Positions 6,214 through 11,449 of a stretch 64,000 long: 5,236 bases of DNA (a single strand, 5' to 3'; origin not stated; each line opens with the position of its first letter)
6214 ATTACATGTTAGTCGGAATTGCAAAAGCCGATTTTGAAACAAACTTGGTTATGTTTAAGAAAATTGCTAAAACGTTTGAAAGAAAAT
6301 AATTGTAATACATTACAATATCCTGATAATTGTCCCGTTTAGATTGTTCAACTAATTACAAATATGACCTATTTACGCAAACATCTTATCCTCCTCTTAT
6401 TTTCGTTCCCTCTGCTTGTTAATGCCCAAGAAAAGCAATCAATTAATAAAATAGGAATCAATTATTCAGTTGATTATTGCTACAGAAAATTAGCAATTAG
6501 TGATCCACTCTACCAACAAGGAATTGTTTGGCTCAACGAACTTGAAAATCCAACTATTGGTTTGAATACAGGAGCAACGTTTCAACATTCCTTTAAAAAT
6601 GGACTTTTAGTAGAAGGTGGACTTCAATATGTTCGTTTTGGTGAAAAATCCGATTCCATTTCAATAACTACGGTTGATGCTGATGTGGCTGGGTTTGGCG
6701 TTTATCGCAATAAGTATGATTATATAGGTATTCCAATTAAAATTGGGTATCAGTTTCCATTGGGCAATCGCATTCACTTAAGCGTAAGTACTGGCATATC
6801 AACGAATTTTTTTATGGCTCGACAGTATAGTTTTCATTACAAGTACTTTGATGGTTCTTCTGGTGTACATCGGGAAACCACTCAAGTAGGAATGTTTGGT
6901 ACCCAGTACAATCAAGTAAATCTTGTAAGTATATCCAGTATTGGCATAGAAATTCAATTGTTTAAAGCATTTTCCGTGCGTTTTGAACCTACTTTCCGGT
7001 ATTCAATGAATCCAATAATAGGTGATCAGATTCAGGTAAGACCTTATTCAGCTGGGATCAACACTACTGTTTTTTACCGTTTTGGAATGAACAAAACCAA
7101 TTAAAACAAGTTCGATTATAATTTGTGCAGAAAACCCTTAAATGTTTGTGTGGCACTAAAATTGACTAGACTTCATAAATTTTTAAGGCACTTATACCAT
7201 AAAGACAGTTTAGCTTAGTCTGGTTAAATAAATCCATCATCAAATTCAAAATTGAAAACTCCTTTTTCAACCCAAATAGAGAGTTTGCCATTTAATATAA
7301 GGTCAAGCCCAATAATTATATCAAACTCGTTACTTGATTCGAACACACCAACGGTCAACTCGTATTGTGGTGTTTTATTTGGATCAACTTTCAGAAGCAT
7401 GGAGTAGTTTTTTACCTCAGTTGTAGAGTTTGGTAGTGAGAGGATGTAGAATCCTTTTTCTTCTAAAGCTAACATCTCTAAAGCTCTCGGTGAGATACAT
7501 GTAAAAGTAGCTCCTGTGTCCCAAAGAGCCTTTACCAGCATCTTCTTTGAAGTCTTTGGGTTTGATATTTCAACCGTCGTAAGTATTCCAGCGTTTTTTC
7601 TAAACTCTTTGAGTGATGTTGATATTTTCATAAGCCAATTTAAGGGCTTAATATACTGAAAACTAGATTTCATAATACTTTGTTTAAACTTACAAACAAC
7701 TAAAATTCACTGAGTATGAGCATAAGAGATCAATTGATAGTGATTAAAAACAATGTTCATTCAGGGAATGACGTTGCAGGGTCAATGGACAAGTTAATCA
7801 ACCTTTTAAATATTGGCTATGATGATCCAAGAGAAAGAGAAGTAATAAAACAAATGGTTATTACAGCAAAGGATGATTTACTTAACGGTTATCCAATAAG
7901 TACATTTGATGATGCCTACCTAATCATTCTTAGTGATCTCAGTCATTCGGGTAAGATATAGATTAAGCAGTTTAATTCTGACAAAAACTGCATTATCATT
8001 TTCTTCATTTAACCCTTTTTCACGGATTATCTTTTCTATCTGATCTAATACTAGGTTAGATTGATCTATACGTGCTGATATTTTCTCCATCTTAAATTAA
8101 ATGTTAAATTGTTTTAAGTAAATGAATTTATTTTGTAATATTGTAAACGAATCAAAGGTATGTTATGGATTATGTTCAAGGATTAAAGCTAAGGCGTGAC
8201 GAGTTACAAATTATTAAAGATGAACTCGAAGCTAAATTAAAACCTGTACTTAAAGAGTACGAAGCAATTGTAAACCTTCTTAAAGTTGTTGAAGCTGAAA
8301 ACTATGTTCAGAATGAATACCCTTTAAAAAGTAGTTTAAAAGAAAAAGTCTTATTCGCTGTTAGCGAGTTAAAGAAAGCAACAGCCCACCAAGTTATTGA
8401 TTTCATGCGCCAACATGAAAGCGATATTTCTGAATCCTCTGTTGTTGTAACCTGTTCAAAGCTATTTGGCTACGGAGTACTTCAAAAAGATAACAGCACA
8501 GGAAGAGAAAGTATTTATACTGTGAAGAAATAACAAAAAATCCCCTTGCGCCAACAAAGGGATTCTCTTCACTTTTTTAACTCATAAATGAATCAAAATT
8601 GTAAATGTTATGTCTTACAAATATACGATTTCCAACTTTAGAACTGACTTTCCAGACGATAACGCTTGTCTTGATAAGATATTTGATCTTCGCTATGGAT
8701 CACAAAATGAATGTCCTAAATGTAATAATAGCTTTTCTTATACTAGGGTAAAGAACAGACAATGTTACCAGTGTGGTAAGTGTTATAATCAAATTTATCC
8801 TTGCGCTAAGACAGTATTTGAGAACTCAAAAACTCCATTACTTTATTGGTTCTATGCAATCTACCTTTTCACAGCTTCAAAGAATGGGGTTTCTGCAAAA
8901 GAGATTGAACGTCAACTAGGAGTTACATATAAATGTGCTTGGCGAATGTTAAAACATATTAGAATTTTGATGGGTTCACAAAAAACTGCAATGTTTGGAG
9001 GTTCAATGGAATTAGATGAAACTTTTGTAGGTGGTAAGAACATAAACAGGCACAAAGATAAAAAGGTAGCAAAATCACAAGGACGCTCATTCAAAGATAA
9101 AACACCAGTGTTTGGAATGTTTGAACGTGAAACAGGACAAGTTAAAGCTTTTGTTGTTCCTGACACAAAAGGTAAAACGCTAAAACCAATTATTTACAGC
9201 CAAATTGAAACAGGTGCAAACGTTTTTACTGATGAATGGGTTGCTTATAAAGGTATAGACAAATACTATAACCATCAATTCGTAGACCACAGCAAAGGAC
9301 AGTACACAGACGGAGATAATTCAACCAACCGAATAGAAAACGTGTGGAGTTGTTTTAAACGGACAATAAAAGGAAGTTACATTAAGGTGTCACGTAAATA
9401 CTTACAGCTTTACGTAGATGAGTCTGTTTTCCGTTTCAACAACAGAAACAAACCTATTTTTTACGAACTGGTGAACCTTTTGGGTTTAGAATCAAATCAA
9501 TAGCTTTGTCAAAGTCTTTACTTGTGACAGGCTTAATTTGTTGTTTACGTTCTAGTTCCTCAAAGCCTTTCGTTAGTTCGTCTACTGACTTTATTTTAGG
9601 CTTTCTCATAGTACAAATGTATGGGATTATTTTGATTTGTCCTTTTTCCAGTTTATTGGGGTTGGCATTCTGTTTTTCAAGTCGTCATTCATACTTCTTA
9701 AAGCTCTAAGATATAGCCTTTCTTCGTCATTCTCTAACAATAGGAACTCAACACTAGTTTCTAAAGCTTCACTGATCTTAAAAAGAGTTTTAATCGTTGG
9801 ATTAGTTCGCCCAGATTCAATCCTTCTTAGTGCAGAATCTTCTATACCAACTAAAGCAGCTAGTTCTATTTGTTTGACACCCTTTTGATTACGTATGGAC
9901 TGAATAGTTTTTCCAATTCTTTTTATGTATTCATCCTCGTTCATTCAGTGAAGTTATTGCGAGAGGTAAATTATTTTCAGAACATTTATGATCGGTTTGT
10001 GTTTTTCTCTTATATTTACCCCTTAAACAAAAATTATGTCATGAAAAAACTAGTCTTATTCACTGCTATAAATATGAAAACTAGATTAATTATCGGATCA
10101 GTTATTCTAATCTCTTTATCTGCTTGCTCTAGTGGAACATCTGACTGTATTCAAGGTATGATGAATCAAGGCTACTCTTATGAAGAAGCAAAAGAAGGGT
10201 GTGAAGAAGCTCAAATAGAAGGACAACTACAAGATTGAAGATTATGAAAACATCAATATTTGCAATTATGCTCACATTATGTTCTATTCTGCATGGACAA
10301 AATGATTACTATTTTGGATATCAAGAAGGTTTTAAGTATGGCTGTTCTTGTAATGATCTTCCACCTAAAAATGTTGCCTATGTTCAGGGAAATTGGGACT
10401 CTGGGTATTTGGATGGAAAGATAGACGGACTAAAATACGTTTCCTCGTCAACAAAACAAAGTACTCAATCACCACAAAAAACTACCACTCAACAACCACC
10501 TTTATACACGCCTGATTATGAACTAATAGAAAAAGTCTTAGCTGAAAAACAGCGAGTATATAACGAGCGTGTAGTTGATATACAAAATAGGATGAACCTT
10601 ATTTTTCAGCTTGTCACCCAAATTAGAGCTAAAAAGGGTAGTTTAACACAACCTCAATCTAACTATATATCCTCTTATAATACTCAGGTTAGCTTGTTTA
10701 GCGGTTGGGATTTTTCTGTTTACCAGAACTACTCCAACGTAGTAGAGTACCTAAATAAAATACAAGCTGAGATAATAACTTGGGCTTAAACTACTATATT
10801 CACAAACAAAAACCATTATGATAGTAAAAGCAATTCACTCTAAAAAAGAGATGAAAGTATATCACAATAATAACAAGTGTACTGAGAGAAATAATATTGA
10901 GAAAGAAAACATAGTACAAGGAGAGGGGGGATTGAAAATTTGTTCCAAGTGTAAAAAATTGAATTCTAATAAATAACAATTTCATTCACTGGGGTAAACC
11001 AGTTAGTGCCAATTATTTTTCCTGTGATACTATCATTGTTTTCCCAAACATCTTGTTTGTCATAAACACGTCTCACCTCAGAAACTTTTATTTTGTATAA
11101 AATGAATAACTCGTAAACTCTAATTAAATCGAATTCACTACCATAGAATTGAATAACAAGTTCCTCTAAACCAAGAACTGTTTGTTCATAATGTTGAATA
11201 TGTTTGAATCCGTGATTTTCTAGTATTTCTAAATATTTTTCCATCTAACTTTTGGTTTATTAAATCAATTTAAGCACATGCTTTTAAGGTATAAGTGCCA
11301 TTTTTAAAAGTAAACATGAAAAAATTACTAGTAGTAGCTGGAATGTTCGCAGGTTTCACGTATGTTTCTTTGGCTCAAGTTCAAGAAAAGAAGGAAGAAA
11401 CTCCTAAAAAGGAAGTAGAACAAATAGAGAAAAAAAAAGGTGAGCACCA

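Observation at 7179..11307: Intact 4.1-kb IS1595 transporter element carrying about 8 passenger genes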

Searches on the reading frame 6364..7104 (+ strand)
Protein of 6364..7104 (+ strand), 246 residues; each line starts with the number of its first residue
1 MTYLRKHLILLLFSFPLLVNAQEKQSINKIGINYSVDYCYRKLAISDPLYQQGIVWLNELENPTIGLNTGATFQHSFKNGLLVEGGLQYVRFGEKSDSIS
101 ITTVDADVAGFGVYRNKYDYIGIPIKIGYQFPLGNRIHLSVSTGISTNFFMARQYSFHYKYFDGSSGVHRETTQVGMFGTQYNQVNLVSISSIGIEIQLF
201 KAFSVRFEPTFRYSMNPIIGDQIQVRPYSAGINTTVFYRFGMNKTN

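Call 65: search_protein_families(library=pfam, proteins=[window:6364-7104:+], max_evalue=0.001)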
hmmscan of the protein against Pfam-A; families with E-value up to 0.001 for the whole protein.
window:6364-7104:+ (246 aa): 3 families
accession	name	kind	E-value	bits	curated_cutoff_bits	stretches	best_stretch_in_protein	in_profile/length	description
PF13505.12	OMP_b-brl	-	1.9e-05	25.4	28.7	1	9-183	3-151/175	Outer membrane protein beta-barrel domain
PF13568.12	OMP_b-brl_2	-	0.00028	21.4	27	1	58-215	31-168/175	Outer membrane protein beta-barrel domain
PF12099.14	DUF3575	-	0.00039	20.2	21.1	0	110-160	102-152/177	Protein of unknown function (DUF3575)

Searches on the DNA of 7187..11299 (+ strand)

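Call 103: search_dna_similar(query=window:7187-11299:+, collection=phages, mode=distant, max_rows=10)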
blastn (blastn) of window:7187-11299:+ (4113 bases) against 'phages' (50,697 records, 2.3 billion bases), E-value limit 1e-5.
Records with a match: 1; places in all: 1; records where one place covers at least 80% of the query: 0.
Best place of each record, by identity: 60-80% 1.
By first word of the organism name: Bacteriophage 1.
By host as written in the record: - 1.
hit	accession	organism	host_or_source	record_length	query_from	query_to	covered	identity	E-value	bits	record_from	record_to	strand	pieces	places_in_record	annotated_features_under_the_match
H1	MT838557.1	Bacteriophage sp.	human fecal samples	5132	1827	1929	3%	74.8%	9e-9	70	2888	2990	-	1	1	record has no annotation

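Call 104: search_dna_similar(query=window:7187-11299:+, collection=plasmids, mode=distant, max_rows=10)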
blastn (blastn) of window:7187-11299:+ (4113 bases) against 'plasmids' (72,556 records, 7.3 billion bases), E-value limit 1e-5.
Records with a match: 2; places in all: 2; records where one place covers at least 80% of the query: 0.
Best place of each record, by identity: 60-80% 2.
By first word of the organism name: Bacteroides 2.
By predicted mobility (MOB-suite, as given by PLSDB): non-mobilizable 1; conjugative 1.
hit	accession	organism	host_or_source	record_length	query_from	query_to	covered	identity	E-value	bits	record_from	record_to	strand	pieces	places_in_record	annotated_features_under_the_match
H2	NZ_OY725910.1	Bacteroides finegoldii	-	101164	1823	1935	3%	77.0%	1e-13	88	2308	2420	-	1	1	none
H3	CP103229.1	Bacteroides faecis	Homo sapiens,cell culture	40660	1823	1935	3%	74.3%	2e-9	74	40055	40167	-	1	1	IS1595 family transposase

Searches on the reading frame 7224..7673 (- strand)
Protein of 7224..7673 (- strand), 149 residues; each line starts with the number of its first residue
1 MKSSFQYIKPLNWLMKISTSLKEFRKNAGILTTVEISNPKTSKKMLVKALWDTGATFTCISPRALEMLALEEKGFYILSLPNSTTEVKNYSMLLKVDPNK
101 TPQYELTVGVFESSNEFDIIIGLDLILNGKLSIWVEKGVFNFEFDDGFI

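Call 3: search_protein_families(library=pfam, proteins=[window:7224-7673:-], max_evalue=0.1)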
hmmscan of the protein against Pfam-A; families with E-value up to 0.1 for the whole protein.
window:7224-7673:- (149 aa): 3 families
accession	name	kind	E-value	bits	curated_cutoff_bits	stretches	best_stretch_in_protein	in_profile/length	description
PF13650.11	Asp_protease_2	-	0.00024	22.2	24.3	1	47-124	10-89/90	Aspartyl protease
PF13975.11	gag-asp_proteas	-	0.00069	20.6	28.2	1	47-125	10-89/92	gag-polyprotein putative aspartyl protease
PF00077.25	RVP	-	0.027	15.2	20.7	1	39-92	14-61/101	Retroviral aspartyl protease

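Call 26: search_protein_families(library=padloc, proteins=[window:7224-7673:-], max_evalue=0.1)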
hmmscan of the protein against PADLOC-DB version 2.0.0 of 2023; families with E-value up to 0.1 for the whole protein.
window:7224-7673:- (149 aa): 3 families
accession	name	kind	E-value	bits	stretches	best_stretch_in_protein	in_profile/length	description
PDLC04405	PDC-M08B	-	1.8e-06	26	1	31-137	11-120/127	-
PDLC04402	PDC-M08B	-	2e-05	22.7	1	30-137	10-121/128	-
PDLC04404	PDC-M08B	-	0.018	13.8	1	92-137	46-90/96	-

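Call 27: search_protein_families(library=phrogs, proteins=[window:7224-7673:-], max_evalue=0.1)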
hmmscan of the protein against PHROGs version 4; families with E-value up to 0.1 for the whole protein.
window:7224-7673:- (149 aa): 0 families

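Call 28: search_protein_families(library=ncbifam, proteins=[window:7224-7673:-], max_evalue=0.1)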
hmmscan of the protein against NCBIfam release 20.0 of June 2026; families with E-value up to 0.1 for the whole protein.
window:7224-7673:- (149 aa): 1 family
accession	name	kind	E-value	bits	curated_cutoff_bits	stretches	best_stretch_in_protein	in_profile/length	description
TIGR03698.1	clan_AA_DTGF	subfamily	0.00039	20.7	57.35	1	33-73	3-44/107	clan AA aspartic protease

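Call 60: find_homologous_proteins(query=window:7224-7673:-, max_evalue=0.001)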
Query window:7224-7673:- (149 aa): 2 proteins with E <= 0.001 among 97 candidates.
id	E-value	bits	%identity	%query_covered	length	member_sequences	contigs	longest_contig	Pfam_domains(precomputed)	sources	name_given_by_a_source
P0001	5.7e-92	323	100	100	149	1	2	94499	-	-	-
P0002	7.3e-49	184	58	93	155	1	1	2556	-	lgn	-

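Call 61: find_encoding_contigs(protein=P0002, flank=5000)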
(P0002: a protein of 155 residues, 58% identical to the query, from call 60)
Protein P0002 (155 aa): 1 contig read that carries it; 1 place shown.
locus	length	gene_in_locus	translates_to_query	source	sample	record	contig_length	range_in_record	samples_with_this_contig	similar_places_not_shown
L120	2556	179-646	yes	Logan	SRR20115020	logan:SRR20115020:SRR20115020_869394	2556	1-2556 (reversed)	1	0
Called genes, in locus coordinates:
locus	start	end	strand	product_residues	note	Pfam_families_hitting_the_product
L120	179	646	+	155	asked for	-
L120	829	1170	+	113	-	-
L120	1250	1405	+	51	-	-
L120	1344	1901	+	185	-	PF19666:DUF6169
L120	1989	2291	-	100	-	-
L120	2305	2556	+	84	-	?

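Call 67: search_solved_structures(query=window:7224-7673:-, max_evalue=1)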
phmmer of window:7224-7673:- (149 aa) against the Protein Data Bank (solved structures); distinct sequences matched with E-value up to 1: 2.
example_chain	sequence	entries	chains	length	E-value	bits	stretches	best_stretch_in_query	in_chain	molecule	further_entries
3l4g_B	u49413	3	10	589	0.13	15.7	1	32-113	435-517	Phenylalanyl-tRNA synthetase beta chain | Phenylalanine--tRNA ligase beta subunit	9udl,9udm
2jys_A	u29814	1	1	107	0.62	13.5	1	45-66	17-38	Protease/Reverse transcriptase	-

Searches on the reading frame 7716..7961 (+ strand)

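Call 3: search_protein_families(library=pfam, proteins=[window:7716-7961:+], max_evalue=0.1)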
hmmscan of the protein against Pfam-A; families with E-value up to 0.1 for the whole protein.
window:7716-7961:+ (81 aa): 0 families

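Call 26: search_protein_families(library=padloc, proteins=[window:7716-7961:+], max_evalue=0.1)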
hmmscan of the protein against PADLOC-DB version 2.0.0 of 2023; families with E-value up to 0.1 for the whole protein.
window:7716-7961:+ (81 aa): 0 families

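Call 27: search_protein_families(library=phrogs, proteins=[window:7716-7961:+], max_evalue=0.1)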
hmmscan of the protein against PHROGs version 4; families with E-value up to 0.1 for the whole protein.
window:7716-7961:+ (81 aa): 2 families
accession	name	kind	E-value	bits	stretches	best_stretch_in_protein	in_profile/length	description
phrog_2113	-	unknown function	0.051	14.5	1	5-51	11-55/113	-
phrog_36517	-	unknown function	0.052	14.4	1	23-61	42-81/162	-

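Call 28: search_protein_families(library=ncbifam, proteins=[window:7716-7961:+], max_evalue=0.1)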
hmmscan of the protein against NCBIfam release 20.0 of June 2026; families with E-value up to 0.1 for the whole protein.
window:7716-7961:+ (81 aa): 0 families

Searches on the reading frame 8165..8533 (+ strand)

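Call 3: search_protein_families(library=pfam, proteins=[window:8165-8533:+], max_evalue=0.1)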
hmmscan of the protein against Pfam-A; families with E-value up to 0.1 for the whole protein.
window:8165-8533:+ (122 aa): 3 families
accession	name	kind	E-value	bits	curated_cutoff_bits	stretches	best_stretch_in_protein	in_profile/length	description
PF03965.22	Penicillinase_R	-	0.00042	21.1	22.6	1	57-120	3-64/115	Penicillinase repressor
PF16064.11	DUF4806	-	0.06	14.1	25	0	73-118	28-71/90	Domain of unknown function (DUF4806)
PF24706.1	DUF7669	-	0.094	13.4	23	0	66-94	10-42/75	Domain of unknown function (DUF7669)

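Call 26: search_protein_families(library=padloc, proteins=[window:8165-8533:+], max_evalue=0.1)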
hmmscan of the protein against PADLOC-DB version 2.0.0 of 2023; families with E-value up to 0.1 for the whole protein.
window:8165-8533:+ (122 aa): 1 family
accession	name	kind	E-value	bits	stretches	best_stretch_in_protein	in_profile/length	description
PDLC04069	PD-T4-9_A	-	0.015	12.9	1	58-92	91-127/191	-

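Call 27: search_protein_families(library=phrogs, proteins=[window:8165-8533:+], max_evalue=0.1)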
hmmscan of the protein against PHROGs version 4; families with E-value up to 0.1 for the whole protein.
window:8165-8533:+ (122 aa): 2 families
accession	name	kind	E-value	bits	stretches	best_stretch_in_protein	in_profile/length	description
phrog_1000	-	unknown function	0.025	15.1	1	17-89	9-85/280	-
phrog_5978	-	unknown function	0.071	13.2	1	25-121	264-356/364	-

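Call 28: search_protein_families(library=ncbifam, proteins=[window:8165-8533:+], max_evalue=0.1)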
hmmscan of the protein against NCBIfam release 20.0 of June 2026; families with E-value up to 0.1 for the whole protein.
window:8165-8533:+ (122 aa): 1 family
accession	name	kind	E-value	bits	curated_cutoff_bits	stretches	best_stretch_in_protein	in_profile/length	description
NF033194.1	lipo_EMYY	hypoth_equivalog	0.0035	16.6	100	1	11-101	69-149/292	EMYY motif lipoprotein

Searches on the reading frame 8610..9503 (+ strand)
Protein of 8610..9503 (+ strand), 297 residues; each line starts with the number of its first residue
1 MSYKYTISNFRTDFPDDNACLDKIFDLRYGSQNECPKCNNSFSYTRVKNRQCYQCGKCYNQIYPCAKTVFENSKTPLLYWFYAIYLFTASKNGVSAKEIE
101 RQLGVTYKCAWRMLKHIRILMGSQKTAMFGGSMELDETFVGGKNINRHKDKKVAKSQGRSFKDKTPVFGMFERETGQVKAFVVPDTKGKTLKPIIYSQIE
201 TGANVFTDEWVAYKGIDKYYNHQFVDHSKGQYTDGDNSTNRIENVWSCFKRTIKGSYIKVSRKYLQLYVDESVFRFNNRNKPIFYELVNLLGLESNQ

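Call 3: search_protein_families(library=pfam, proteins=[window:8610-9503:+], max_evalue=0.1)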
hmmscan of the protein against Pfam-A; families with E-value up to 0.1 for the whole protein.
window:8610-9503:+ (297 aa): 5 families
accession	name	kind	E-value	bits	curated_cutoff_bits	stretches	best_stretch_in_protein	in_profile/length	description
PF12762.13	DDE_Tnp_IS1595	-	2.3e-43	148.3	27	1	130-277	3-153/153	ISXO2-like transposase domain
PF12760.12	Zn_ribbon_IS1595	-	2e-08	34.5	25.4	1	15-60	1-45/46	Transposase zinc-ribbon domain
PF13453.11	Zn_ribbon_TFIIB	-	0.0032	17.3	22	1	35-58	2-25/41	Transcription factor zinc-finger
PF09809.14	MRP-L27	-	0.0035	17.8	25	1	151-208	16-73/97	Mitochondrial ribosomal protein L27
PF01363.27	FYVE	-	0.0069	16.9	27.8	1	32-67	8-40/67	FYVE zinc finger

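Call 21: find_related_loci(query=window:8610-9503:+, collection=genome_contigs, flank=6000)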
Query window:8610-9503:+ (297 aa) in genome_contigs; peptide patterns used: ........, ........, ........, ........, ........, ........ (x = any residue, [..] = any of these).
488 stretches matched a pattern; 235 encode a relative of the query (tblastn E <= 1e-3); the best 80 are kept; 80 distinct loci.
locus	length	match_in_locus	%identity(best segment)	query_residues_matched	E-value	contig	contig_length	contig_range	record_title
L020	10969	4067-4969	86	1-297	1e-178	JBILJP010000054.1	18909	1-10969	MAG: Fluviicola sp. isolate ME2017-06-17_3300042311_group7_bin136 Rohwer_bin675_scaffold_1406_c1, whole genome shotgun s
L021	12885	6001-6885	64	5-296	2e-127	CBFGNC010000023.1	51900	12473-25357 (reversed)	MAG TPA_asm: uncultured Fluviicola sp. isolate ERR5385026_binner123_Refined_15 genome assembly, contig: ERZ27258666.29,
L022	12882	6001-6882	47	5-297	2e-88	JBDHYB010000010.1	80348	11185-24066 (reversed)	MAG: Chitinophagales bacterium isolate AS-MICRO-OLR.239 NODE_770_length_80348_cov_5.771685, whole genome shotgun sequenc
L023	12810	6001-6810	45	1-279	6e-84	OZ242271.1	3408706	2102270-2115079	MAG: Chloroflexota bacterium isolate 28ccf5bf-4595-479e-bad6-f18457ce53ab genome assembly, chromosome: 1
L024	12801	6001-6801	50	4-280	8e-84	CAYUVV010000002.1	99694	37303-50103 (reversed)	MAG TPA_asm: uncultured Candidatus Saccharibacteria bacterium isolate SRP329715_co1_369 genome assembly, contig: NODE_21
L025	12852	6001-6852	46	2-281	1e-82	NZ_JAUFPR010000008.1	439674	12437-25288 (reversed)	Mucilaginibacter aquaedulcis strain CECT 8102 soapdenovo_K_105_8, whole genome shotgun sequence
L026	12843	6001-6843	48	5-292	1e-82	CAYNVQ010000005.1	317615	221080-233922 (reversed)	MAG TPA_asm: uncultured Eubacteriales bacterium isolate SRP323688_co1_275 genome assembly, contig: NODE_44_length_317615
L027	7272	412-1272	46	2-291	2e-82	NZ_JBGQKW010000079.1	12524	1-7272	MAG: Sulfuricaulis sp. isolate OBJ2_061818_050_52 k141_3219557_length_12524_cov_40.6567, whole genome shotgun sequence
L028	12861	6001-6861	46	1-294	5e-82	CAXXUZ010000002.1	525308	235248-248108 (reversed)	MAG: Kaistiaceae bacterium isolate 3bd50a5f-91ea-4e9f-b1be-61832993f823 genome assembly, contig: contig_2, whole genome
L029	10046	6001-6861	47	1-288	3e-81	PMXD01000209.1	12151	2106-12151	MAG: Bacteroidetes bacterium isolate bog_950 73.20110700_S3M.57_contig_97773, whole genome shotgun sequence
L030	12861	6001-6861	45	4-296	6e-81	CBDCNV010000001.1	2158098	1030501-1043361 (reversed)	MAG: Opitutales bacterium isolate bad5a5f1-2e93-4c07-927b-d919c4be9086 genome assembly, contig: contig_1, whole genome s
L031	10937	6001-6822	48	4-284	1e-80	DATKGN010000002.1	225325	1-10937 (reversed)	MAG TPA_asm: Patescibacteria group bacterium isolate SMAG_U14552 k141_62375, whole genome shotgun sequence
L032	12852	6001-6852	44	5-295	1e-78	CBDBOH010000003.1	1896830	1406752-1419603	MAG: Chloroflexota bacterium isolate 6ed94c95-c701-4cc9-8e12-bdeb5c957f40 genome assembly, contig: contig_3, whole genom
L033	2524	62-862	47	1-283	2e-80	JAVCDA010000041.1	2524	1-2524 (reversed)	MAG: Candidatus Saelkia tenebricola isolate MAG_3300035698_749 Ga0374944_490839, whole genome shotgun sequence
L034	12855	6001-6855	44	4-296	3e-78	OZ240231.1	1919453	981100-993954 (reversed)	MAG: Thermodesulfobacteriota bacterium isolate c8c6e5a5-4c4e-4c66-95f7-eb3608dbd0ad genome assembly, chromosome: 1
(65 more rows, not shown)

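Call 28: search_protein_families(library=ncbifam, proteins=[window:8610-9503:+], max_evalue=0.1)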
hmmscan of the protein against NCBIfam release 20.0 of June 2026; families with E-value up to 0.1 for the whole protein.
window:8610-9503:+ (297 aa): 2 families
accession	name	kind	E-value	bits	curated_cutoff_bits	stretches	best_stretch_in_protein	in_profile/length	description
NF033547.1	transpos_IS1595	equivalog_domain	5.2e-60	203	75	1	72-279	1-215/215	IS1595 family transposase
NF040595.1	HTH_Cbp1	equivalog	0.091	12.7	140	0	89-125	58-94/135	CRISPR DNA repeat-binding protein Cbp1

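Call 65: search_protein_families(library=pfam, proteins=[L021:9066-12062:-, L021:1383-3281:-], max_evalue=0.001)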
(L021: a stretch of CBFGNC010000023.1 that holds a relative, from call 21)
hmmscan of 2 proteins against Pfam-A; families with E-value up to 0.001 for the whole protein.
L021:9066-12062:- (998 aa): 6 families
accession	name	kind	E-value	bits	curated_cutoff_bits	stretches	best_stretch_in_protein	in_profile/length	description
PF22240.1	ISP_coupler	-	1.1e-51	175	27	1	727-851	1-126/126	Type ISP restriction-modification enzyme, coupler domain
PF13156.12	Mrr_cat_2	-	2.2e-46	157.3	22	1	35-164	2-123/127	Restriction endonuclease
PF04851.21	ResIII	-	4.7e-24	85.6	22.5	1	176-382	3-163/164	Type III restriction enzyme, res subunit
PF00271.37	Helicase_C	-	5.2e-10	40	23.5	1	518-605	31-109/110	Helicase conserved C-terminal domain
PF00270.35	DEAD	-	1.2e-06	28.8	26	1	200-382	19-161/167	DEAD/DEAH box helicase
PF04471.18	Mrr_cat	-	7.4e-05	23.3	21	1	59-138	30-99/115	Restriction endonuclease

L021:1383-3281:- (632 aa): 2 families
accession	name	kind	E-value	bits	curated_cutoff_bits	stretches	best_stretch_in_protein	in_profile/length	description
PF18135.7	Type_ISP_C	-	7e-109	364.5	25.9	1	238-606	2-342/342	Type ISP C-terminal specificity domain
PF07669.17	Eco57I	-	2.2e-06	28.3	25.3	1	22-124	76-165/171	Eco57I restriction-modification methylase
